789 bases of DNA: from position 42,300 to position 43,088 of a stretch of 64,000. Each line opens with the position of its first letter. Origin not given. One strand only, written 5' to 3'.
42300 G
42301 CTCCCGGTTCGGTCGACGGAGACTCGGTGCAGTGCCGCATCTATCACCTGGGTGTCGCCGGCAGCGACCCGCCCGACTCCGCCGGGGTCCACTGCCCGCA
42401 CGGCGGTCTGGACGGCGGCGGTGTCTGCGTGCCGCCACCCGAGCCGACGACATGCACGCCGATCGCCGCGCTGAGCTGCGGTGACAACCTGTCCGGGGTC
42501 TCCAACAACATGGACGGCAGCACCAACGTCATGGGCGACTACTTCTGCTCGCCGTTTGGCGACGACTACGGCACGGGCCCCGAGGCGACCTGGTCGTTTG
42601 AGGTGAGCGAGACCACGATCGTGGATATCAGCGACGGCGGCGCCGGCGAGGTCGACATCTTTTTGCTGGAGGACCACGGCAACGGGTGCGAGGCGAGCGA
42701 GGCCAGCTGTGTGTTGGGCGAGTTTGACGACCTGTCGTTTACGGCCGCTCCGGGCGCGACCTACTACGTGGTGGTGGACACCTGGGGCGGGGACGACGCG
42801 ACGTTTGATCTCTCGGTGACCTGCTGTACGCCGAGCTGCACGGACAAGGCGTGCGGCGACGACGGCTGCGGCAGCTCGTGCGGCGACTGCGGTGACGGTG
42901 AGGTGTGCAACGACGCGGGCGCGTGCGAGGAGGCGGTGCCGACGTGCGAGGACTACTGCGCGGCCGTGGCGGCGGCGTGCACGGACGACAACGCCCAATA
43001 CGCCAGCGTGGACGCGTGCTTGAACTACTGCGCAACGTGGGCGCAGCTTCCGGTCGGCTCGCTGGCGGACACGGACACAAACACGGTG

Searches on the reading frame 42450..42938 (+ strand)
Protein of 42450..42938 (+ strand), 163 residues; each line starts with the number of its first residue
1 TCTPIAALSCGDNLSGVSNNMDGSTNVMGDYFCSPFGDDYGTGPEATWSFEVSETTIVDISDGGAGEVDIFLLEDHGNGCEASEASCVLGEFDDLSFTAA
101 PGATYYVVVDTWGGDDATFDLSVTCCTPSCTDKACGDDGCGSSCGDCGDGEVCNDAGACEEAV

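Call 17: search_protein_families(library=pfam, proteins=[window:42450-42938:+], max_evalue=10)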
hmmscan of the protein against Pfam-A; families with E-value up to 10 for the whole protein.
seq(163 aa): 1 family
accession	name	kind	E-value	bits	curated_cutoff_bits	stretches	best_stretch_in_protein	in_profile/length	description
PF04151.21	PPC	-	6.2e-06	27.4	25.9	1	46-110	3-69/70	Bacterial pre-peptidase C-terminal domain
